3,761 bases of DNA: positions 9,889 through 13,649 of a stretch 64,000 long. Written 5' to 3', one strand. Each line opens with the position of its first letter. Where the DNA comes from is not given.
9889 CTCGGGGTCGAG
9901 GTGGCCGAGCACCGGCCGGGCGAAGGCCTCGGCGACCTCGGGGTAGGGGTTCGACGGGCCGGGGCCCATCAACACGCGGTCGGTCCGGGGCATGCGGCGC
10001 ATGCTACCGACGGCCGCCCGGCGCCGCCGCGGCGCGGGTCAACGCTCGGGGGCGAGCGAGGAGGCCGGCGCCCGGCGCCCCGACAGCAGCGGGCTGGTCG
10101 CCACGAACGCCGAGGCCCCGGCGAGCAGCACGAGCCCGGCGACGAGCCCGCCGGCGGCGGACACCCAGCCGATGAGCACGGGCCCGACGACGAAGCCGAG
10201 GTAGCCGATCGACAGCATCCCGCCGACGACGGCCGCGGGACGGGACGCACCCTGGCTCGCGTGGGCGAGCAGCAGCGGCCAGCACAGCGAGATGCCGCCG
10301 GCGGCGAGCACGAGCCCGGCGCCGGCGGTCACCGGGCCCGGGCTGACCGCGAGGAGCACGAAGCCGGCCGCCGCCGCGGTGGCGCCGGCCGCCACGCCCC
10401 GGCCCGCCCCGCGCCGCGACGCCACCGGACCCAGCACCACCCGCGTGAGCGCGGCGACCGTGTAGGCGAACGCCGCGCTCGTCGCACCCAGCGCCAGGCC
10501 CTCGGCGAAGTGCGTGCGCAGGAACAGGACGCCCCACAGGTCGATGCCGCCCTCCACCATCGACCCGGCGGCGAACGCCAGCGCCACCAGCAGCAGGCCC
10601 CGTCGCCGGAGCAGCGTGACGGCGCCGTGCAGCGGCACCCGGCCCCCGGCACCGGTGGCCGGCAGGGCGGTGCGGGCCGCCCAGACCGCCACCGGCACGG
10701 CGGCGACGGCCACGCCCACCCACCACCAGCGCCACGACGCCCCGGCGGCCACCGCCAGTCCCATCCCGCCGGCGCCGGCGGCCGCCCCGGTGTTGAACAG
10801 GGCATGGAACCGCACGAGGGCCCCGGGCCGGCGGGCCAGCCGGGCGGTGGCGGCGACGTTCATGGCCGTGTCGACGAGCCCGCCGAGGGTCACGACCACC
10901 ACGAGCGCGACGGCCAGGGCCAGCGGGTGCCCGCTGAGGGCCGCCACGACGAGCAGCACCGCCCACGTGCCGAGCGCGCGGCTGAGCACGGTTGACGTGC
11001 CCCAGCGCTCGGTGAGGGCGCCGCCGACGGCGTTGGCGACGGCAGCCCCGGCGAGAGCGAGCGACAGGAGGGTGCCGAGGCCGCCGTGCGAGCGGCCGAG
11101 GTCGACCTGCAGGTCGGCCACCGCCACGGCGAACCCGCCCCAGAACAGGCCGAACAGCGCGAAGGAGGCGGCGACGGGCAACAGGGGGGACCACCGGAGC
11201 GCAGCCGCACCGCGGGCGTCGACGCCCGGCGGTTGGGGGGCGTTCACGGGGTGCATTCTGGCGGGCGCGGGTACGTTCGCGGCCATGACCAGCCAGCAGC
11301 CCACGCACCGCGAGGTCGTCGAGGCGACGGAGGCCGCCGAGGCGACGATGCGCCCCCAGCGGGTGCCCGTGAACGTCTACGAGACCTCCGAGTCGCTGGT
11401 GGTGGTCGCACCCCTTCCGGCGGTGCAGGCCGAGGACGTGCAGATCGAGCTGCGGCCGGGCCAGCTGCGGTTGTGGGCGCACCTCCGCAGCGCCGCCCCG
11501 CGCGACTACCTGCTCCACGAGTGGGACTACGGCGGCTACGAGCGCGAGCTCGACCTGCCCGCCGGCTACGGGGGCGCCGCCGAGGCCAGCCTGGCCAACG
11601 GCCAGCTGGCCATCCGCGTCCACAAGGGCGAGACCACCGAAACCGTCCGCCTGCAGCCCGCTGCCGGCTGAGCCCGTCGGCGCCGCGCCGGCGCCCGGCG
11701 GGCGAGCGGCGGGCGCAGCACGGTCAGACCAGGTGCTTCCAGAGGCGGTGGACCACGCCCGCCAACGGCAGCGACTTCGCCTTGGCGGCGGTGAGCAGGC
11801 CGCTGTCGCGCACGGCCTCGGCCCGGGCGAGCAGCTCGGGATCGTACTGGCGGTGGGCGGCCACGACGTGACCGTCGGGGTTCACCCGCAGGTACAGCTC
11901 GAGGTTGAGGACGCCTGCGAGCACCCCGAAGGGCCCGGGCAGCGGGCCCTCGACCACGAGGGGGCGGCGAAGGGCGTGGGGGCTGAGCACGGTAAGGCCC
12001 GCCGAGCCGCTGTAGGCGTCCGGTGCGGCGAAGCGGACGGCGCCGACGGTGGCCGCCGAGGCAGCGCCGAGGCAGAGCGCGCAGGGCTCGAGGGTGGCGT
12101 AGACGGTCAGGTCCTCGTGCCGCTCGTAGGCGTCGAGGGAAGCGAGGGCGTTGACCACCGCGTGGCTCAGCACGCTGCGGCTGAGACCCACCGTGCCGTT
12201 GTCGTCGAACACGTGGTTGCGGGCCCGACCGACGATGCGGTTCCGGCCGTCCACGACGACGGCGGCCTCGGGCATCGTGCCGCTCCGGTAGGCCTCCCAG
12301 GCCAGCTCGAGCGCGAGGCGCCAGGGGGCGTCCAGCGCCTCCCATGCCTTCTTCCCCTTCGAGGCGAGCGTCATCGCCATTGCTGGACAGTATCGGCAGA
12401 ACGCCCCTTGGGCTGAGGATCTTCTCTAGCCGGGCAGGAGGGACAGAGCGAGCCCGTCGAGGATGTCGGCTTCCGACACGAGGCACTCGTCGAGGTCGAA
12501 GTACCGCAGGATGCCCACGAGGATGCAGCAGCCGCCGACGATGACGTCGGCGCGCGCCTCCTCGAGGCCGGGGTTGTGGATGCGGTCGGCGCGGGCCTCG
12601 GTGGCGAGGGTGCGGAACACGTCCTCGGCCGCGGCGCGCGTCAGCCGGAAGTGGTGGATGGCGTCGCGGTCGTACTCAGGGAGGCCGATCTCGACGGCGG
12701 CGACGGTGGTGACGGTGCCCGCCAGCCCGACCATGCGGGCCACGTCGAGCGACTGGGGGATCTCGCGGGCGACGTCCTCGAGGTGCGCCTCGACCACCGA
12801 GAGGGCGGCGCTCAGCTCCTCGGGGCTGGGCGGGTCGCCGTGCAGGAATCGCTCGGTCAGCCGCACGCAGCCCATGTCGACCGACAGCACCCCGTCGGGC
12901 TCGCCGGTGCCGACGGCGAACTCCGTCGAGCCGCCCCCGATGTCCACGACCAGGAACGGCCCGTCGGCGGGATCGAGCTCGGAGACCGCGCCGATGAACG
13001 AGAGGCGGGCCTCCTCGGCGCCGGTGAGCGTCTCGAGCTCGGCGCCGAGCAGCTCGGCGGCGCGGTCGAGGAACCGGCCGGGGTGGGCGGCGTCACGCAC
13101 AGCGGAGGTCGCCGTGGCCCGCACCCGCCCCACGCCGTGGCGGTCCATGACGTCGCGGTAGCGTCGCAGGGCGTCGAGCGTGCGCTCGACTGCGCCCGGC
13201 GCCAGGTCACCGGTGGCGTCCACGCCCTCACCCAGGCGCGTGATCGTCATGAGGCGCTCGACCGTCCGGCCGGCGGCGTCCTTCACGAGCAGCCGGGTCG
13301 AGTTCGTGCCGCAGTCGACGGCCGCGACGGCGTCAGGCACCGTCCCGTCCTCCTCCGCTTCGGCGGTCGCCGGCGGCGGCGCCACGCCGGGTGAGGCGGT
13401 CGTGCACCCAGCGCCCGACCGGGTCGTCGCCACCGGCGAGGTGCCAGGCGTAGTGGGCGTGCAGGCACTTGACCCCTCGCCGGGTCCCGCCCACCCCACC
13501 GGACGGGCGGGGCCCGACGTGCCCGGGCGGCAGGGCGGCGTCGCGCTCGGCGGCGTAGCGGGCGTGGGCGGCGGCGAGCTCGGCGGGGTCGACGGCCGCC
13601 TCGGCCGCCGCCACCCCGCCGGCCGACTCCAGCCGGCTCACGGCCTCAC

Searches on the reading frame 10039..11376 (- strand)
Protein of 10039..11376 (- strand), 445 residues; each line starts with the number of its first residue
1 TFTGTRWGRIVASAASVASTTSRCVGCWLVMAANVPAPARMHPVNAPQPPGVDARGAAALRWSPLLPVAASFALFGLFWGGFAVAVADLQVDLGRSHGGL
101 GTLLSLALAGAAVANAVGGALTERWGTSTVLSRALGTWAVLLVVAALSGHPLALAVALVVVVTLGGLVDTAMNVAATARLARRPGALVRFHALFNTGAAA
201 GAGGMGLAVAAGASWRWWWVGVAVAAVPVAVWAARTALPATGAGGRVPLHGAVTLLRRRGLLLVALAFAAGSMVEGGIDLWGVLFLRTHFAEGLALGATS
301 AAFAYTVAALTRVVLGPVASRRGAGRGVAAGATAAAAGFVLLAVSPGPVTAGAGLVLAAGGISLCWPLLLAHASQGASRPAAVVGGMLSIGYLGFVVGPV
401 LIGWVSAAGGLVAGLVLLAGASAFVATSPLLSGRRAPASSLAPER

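Call 58: search_protein_families(library=pfam, proteins=[window:10039-11376:-], max_evalue=0.0001)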
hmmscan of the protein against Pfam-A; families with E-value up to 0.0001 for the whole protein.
window:10039-11376:- (445 aa): 1 family
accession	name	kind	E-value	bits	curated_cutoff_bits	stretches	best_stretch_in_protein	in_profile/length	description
PF07690.21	MFS_1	-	1.5e-19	70.6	33.4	1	69-399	2-347/347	Major Facilitator Superfamily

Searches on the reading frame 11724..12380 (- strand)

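Call 45: search_protein_families(library=pfam, proteins=[window:11724-12380:-], max_evalue=0.01)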
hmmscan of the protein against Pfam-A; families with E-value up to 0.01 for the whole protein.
window:11724-12380:- (218 aa): 2 families
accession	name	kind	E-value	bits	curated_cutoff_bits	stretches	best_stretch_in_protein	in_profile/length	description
PF00383.29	dCMP_cyt_deam_1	-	2.2e-11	44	25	1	21-117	9-100/102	Cytidine and deoxycytidylate deaminase zinc-binding region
PF14437.12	MafB19-deam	-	2.5e-10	40.9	27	1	20-128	7-110/142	MafB19-like deaminase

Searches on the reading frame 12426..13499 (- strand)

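Call 45: search_protein_families(library=pfam, proteins=[window:12426-13499:-], max_evalue=0.01)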
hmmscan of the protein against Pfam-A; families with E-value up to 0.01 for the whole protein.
window:12426-13499:- (357 aa): 1 family
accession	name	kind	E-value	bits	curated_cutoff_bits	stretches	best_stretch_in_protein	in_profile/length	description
PF02541.22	Ppx-GppA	-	7.2e-61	206.6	27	1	78-355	11-282/285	Ppx/GppA phosphatase family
